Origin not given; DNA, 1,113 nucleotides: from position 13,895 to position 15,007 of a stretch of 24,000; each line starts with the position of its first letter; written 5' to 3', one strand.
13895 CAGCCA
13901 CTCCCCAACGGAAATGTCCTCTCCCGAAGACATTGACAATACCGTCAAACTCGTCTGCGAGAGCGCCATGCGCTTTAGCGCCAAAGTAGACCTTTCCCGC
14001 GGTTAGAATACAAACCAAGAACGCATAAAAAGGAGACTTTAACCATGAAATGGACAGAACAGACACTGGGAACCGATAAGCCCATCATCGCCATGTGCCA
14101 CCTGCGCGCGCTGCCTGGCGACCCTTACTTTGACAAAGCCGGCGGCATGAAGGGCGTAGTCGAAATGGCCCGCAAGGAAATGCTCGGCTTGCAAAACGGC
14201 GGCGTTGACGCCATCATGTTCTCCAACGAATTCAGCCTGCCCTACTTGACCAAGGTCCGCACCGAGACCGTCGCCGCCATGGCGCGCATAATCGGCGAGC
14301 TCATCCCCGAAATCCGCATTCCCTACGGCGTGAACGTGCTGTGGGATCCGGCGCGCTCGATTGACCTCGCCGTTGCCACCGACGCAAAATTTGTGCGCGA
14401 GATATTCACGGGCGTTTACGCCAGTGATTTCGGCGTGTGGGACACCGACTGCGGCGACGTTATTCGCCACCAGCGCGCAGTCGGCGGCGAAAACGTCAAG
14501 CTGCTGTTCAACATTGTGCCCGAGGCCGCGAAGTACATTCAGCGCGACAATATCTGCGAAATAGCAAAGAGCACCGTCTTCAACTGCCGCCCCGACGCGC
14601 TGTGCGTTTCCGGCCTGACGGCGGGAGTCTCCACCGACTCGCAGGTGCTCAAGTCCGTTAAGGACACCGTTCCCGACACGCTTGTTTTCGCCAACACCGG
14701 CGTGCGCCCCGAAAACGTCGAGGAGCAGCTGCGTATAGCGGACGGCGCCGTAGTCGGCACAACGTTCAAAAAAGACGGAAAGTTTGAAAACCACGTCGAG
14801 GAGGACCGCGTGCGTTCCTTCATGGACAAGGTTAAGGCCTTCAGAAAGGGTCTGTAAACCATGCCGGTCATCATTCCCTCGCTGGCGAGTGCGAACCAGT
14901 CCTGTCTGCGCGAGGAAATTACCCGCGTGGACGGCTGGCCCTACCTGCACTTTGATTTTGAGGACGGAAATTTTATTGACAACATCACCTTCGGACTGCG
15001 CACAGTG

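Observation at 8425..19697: Expanded sgc-type PTS island: a full catabolic gene set for an unassigned carbohydrate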

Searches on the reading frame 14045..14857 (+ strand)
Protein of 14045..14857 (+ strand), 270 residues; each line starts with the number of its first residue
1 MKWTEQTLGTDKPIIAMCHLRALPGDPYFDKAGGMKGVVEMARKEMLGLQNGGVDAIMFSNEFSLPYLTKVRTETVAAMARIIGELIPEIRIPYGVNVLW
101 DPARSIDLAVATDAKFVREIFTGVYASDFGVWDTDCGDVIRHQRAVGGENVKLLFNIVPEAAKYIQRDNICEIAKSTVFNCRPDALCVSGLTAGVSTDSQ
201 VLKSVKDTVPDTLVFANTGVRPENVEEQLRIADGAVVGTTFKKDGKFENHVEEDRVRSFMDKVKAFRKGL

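Call 3: search_protein_families(library=pfam, proteins=[window:14045-14857:+])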
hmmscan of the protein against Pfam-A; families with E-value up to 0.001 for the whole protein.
window:14045-14857:+ (270 aa): 1 family
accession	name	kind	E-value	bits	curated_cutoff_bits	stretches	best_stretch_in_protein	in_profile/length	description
PF03437.21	BtpA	-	1.8e-89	300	30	1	11-264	2-253/254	BtpA family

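Call 4: search_protein_families(library=ncbifam, proteins=[window:14045-14857:+])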
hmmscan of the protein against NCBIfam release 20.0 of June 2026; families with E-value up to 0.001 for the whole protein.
window:14045-14857:+ (270 aa): 2 families
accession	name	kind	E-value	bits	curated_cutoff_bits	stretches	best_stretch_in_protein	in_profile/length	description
TIGR00259.1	thylakoid_BtpA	subfamily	2.6e-95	318.8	153.4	1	12-267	2-256/257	BtpA/SgcQ family protein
NF045918.1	PhsystIBiosynBtpA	equivalog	1.1e-41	142.9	400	1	5-263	2-260/261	photosystem I biogenesis protein BtpA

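Call 10: find_encoding_contigs(protein=window:14045-14857:+, flank=10000, max_places=6)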
Protein window:14045-14857:+ (270 aa): 1 contig read that carries it; 1 place shown.
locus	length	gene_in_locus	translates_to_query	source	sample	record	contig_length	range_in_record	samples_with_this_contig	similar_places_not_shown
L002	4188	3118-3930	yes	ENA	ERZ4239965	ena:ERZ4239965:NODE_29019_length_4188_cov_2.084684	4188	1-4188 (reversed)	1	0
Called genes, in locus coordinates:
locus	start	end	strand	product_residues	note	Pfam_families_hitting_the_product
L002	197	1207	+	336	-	PF08240:ADH_N, PF00107:ADH_zinc_N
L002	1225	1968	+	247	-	PF00106:adh_short, PF08659:KR, PF13561:adh_short_C2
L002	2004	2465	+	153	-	PF05343:Peptidase_M42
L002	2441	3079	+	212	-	PF01546:Peptidase_M20 (weak), PF05343:Peptidase_M42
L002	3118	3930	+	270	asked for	PF03437:BtpA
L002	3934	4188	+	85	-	?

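Call 14: find_homologous_proteins(query=window:14045-14857:+, max_evalue=1e-20)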
Query window:14045-14857:+ (270 aa): 7795 proteins with E <= 1e-20 among 8000 candidates; the best 120 are listed.
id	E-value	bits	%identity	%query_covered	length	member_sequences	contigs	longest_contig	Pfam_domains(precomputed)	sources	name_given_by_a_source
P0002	5.9e-178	608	100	100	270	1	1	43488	PF03437.22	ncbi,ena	-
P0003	1.5e-177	606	100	100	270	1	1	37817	PF03437.22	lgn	-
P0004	3.0e-143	494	81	99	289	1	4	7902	PF03437.22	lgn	-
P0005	1.1e-140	486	80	100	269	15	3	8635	PF03437.22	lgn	-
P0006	1.7e-140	485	80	100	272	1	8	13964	PF03437.22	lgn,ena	-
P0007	2.3e-140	484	80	100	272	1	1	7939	PF03437.22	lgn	-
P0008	2.3e-140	484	80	100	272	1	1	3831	PF03437.22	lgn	-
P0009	1.8e-139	482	78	99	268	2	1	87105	PF03437.22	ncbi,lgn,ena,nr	ncbi:MAG: BtpA/SgcQ family protein [Clostridiales bacterium]|nr:BtpA/SgcQ family protein [Clostridia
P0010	1.9e-139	481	80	100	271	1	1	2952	PF03437.22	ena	-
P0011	4.6e-139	480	80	100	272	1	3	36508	PF03437.22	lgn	-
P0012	7.6e-139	479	78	99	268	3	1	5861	PF03437.22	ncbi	-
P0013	9.3e-139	479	77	100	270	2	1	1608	PF03437.22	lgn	-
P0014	1.0e-138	479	78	100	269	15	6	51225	PF03437.22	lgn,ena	-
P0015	1.1e-138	479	78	100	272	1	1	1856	PF03437.22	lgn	-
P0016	2.0e-138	478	77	100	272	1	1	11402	PF03437.22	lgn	-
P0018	2.5e-138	478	78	100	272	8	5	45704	PF03437.22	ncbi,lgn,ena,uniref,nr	ncbi:SgcQ protein [Lactonifactor longoviformis]|uniref:Photosystem I assembly BtpA n=1 Tax=Lactonifa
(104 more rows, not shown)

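Call 16: find_related_loci(query=A1, collection=genome_contigs, flank=10000)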
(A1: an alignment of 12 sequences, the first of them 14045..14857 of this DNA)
Query A1 (270 aa) in genome_contigs; peptide patterns used: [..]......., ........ (x = any residue, [..] = any of these).
600 stretches matched a pattern (row limit reached: there are more); 567 encode a relative of the query (tblastn E <= 1e-3); the best 80 are kept; 80 distinct loci.
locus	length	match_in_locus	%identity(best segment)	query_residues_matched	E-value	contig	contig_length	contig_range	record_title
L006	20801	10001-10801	80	3-269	1e-149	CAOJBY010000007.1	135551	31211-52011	MAG TPA_asm: uncultured Lachnoclostridium sp. isolate SRR19759413_bin.50_metawrap_v1.3_MAG genome assembly, contig: NODE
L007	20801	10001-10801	78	3-269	4e-146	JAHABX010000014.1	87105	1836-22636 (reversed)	MAG: Clostridiales bacterium isolate L3_060_000G1_dasL3_060_000G1_maxbin2.maxbin.127sta_sub L3_060_000G1_scaffold_360, w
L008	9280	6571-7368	78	2-267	2e-143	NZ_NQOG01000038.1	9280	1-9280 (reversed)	Anaerostipes hominis (ex Lee et al. 2021) strain BG01 BG01_contig38, whole genome shotgun sequence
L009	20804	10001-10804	75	1-268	5e-140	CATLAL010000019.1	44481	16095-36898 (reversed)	MAG TPA_asm: uncultured Oscillospiraceae bacterium isolate MGG03681_1680015453 genome assembly, contig: ERR2844016_2019,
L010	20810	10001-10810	74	1-270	5e-140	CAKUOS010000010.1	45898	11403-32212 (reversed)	MAG: uncultured Oscillospiraceae bacterium isolate REFINED_METABAT215_TOP10_CONTIGS_1500_ASSEMBLY_K77_MERGED__Hadza_PheC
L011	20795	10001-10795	76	3-267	3e-139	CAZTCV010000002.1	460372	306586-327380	MAG TPA_asm: uncultured Pelolinea sp. isolate SRP241326_co4_229 genome assembly, contig: NODE_5_length_460372_cov_95.192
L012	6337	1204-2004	76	1-267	1e-139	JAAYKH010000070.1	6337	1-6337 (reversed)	MAG: Chloroflexota bacterium isolate AS10tlH2TH_389 313931_AS10, whole genome shotgun sequence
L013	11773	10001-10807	74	1-269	1e-138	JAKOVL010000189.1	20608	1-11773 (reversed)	MAG: Bacillota bacterium isolate JPNG_maxbin.054 k201_647982, whole genome shotgun sequence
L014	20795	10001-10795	75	3-267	7e-138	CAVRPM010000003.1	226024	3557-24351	MAG: uncultured Chloroflexia bacterium isolate MFD02979.bin.2.118 genome assembly, contig: contig_27145, whole genome sh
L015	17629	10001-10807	75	2-270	2e-137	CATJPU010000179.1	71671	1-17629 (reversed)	MAG: uncultured Lachnospiraceae bacterium isolate iMGMC-378_1678881661 genome assembly, contig: MegahitA5_1949, whole ge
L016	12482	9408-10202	74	3-267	2e-137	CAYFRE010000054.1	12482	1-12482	MAG TPA_asm: uncultured Syntrophomonadaceae bacterium isolate ERP107106_co2_176 genome assembly, contig: NODE_4560_lengt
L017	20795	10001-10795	75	3-267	6e-137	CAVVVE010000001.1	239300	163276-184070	MAG: uncultured Chloroflexia bacterium isolate MFD03899.bin.2.60 genome assembly, contig: contig_15537, whole genome sho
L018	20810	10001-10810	74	1-270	1e-136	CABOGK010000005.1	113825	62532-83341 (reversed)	Erysipelotrichaceae bacterium isolate MGYG-HGUT-03689 genome assembly, contig: GUT_GENOME239700_5, whole genome shotgun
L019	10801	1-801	75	4-270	8e-137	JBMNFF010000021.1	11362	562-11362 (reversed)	MAG: Bacillota bacterium isolate SBF912LR0HQ0014 contig_57670, whole genome shotgun sequence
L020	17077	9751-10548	73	3-268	7e-136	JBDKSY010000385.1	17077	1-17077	MAG: Anaerolineaceae bacterium isolate 6_bin.7 c_000000919339, whole genome shotgun sequence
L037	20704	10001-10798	73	1-267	3e-133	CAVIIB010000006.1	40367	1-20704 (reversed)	Oscillospiraceae bacterium isolate H07634-L1_cleanbin_000007 genome assembly, contig: Spades_H07634-L1_contig_667, whole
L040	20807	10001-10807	72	2-270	6e-133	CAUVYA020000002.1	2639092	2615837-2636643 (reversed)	MAG: Anaerolineaceae bacterium isolate 592c0b7d-ec24-4628-ad55-941c30eb369b genome assembly, contig: contig_2, whole gen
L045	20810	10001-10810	71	1-270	8e-133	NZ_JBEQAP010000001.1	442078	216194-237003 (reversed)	MAG: Cohnella sp. isolate 03V1_S199.semibin_refined.110_sub NODE_17_length_442078_cov_3.117828, whole genome shotgun seq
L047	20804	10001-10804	72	1-268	2e-132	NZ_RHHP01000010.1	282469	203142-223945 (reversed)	Brevibacillus centrosporus strain NRRL NRS 664 contig_10, whole genome shotgun sequence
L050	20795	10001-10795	73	3-267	3e-132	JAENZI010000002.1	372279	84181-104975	MAG: Anaerolineaceae bacterium isolate BM5_bin.2 BM5_bin2_NODE_7_length_372279_cov_30.123230, whole genome shotgun seque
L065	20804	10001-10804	71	3-270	5e-131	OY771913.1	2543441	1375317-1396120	MAG: Anaerolineaceae bacterium isolate c74f872c-e933-4053-8305-e1536b6d7914 genome assembly, chromosome: 1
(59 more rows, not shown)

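Call 28: search_solved_structures(query=A1, max_evalue=1)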
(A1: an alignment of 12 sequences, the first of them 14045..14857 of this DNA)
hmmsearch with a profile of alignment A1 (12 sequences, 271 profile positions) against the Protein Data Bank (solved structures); distinct sequences matched with E-value up to 1: 9.
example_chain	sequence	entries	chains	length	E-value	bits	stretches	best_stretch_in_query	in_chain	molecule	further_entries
4kb4_A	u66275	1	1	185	0.011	18.2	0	29-77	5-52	Ribosome-recycling factor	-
4kc6_A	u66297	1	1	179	0.017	17.5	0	29-76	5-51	Ribosome-recycling factor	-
4kb2_A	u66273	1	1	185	0.018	17.5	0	29-76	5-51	Ribosome-recycling factor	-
1wqf_A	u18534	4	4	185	0.019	17.4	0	29-77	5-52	Ribosome recycling factor | Ribosome-recycling factor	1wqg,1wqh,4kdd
4kaw_X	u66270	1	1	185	0.025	17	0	29-77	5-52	Ribosome-recycling factor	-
4naf_B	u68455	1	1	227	0.39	13.1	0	195-243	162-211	Heptaprenylglyceryl phosphate synthase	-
4nae_A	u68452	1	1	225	0.4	13.1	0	195-243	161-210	Heptaprenylglyceryl phosphate synthase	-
4nae_B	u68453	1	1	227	0.41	13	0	195-243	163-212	Heptaprenylglyceryl phosphate synthase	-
4naf_A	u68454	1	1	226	0.6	12.5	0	195-243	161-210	Heptaprenylglyceryl phosphate synthase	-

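Call 44: predict_structure(alignment_id=A2)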
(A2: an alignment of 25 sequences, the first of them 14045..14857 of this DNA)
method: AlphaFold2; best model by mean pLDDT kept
length: 270 residues; sequences in the alignment: 25
mean_pLDDT: 87.9   pTM: 0.89
mean pLDDT of the five models: 87.9, 86.4, 85.3, 85.2, 81.8
residues with pLDDT >= 90: 165; 70-90: 76; 50-70: 26; < 50: 3
segments of 3 or more residues with pLDDT < 50: none
pLDDT, mean of each block of 10 residues (from residue 1): 90 94 87 92 96 97 61 92 97 93 95 94 61 80 95 89 74 90 89 67 94 90 92 92 83 96 94
secondary structure, 60 per line:
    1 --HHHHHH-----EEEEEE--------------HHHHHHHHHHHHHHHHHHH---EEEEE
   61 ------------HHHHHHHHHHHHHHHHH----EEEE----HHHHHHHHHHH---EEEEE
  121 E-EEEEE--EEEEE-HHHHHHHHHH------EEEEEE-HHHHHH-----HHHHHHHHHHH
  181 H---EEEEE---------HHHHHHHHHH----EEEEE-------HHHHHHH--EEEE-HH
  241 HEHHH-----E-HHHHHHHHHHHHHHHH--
elements in order: H3-8 E14-19 H34-52 E56-60 H73-89 E94-97 H102-112 E116-121 E123-127 E130-134 H136-145 E152-157 H159-164 H170-181 E185-189 H199-208 E213-217 H225-231 E234-237 H253-268

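Call 50: fold_search(model_id=the predicted structure, library=pdb)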
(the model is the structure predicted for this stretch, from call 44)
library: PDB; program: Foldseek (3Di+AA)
matches with E <= 10: 1827; with E <= 0.001: 801
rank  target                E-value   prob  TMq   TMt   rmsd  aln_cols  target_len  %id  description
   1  4naf_A                1.1e-09  1.00  0.51  0.60   6.4       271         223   17  PrcB from Geobacillus kaustophilus, apo structure (released 2014-06-25)
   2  2v81                  1.7e-09  1.00  0.58  0.74   4.5       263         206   16  Native KDPGal structure (released 2007-08-14)
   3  8szz_I                1.8e-09  1.00  0.53  0.68   5.2       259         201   16  CryoEM Structure of Computationally Designed Nanocage O32-ZL4 (released 2023-11-01)
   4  1wa3_A                2.6e-09  1.00  0.57  0.73   4.9       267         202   16  Mechanism of the Class I KDPG aldolase (released 2005-01-26)
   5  8ruw_D                2.6e-09  1.00  0.54  0.63   5.7       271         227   15  Crystal structure of Archaeoglobus fulgidus (S)-3-O-geranylgeranylglyceryl phosphate synthase (released 2024-10-16)
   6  5nez_A                3.1e-09  1.00  0.57  0.64   5.2       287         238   15  crystal structure of variants (released 2018-05-16)
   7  8ruw_C                3.3e-09  1.00  0.53  0.61   6.0       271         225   15  Crystal structure of Archaeoglobus fulgidus (S)-3-O-geranylgeranylglyceryl phosphate synthase (released 2024-10-16)
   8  1vlw_C                4.0e-09  1.00  0.57  0.73   5.0       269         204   16  Crystal structure of 2-dehydro-3-deoxyphosphogluconate aldolase/4-hydroxy-2-oxoglutarate aldolase (TM0066) from Thermo (released 2004-08-24)
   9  1wa3_D                4.0e-09  1.00  0.57  0.73   4.8       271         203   18  Mechanism of the Class I KDPG aldolase (released 2005-01-26)
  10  9dnd_A                4.3e-09  1.00  0.57  0.73   4.5       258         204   17  Pseudosymmetric protein nanocage GI4 -F7 (local refinement) (released 2024-12-18)
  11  4qcc_A                4.3e-09  1.00  0.58  0.58   4.6       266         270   15  Structure of a cube-shaped, highly porous protein cage designed by fusing symmetric oligomeric domains (released 2014-11-19)
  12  8ruw_E                4.8e-09  1.00  0.54  0.63   5.7       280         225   15  Crystal structure of Archaeoglobus fulgidus (S)-3-O-geranylgeranylglyceryl phosphate synthase (released 2024-10-16)
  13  4naf_B                4.8e-09  1.00  0.52  0.62   6.5       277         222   16  PrcB from Geobacillus kaustophilus, apo structure (released 2014-06-25)
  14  3vzx_B                6.1e-09  1.00  0.55  0.64   5.5       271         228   17  Crystal structure of PcrB from bacillus subtilis subap. subtilis str. 168 (released 2012-12-26)
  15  9uaq_A                6.5e-09  1.00  0.58  0.50   4.7       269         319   13  CryoEM structure of GFP-like protein from Aequorea coerulescens with Trimbody (released 2026-02-11)
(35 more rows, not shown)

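Call 52: find_encoding_contigs(protein=P0004, flank=10000, max_places=3)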
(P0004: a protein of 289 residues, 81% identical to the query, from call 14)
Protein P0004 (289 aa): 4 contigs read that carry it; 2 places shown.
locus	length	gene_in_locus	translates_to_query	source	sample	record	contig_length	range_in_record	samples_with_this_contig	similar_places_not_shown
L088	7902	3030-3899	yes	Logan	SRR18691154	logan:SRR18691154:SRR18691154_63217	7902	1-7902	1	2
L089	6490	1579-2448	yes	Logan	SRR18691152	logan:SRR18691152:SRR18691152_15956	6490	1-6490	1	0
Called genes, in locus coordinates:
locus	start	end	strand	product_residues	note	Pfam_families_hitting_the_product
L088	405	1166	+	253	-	PF08220:HTH_DeoR, PF08279:HTH_11 (weak), PF00455:DeoRC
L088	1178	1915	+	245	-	PF00106:adh_short, PF08659:KR, PF13561:adh_short_C2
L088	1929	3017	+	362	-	PF05343:Peptidase_M42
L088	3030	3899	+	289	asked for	PF03437:BtpA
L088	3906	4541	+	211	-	PF00834:Ribul_P_3_epim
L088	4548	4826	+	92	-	PF02302:PTS_IIB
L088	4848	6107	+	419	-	PF03611:EIIC-GAT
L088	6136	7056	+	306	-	PF00583:Acetyltransf_1, PF13673:Acetyltransf_10, PF13508:Acetyltransf_7, PF00359:PTS_EIIA_2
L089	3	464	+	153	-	?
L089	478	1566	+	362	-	PF05343:Peptidase_M42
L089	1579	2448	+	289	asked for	PF03437:BtpA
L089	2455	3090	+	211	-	PF00834:Ribul_P_3_epim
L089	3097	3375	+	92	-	PF02302:PTS_IIB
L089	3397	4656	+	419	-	PF03611:EIIC-GAT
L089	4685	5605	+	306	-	PF00583:Acetyltransf_1, PF13673:Acetyltransf_10, PF13508:Acetyltransf_7, PF00359:PTS_EIIA_2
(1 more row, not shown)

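Call 57: list_cluster_members(proteins=[P0002, P0001, P0271, P0272])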
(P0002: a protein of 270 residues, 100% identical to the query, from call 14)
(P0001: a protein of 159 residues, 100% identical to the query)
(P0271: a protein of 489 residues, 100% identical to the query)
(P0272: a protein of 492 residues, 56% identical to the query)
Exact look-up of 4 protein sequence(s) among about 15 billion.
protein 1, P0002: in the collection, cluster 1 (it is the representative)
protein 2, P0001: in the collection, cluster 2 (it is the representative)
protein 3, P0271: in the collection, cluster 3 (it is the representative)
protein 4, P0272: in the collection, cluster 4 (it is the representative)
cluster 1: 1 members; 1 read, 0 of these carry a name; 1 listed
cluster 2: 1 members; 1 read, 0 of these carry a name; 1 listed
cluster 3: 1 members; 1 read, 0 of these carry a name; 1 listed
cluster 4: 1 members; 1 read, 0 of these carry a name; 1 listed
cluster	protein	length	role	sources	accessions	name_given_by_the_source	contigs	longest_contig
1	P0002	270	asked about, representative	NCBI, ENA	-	-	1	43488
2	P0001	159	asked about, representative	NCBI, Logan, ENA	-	-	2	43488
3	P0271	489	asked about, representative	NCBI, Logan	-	-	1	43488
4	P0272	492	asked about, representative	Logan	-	-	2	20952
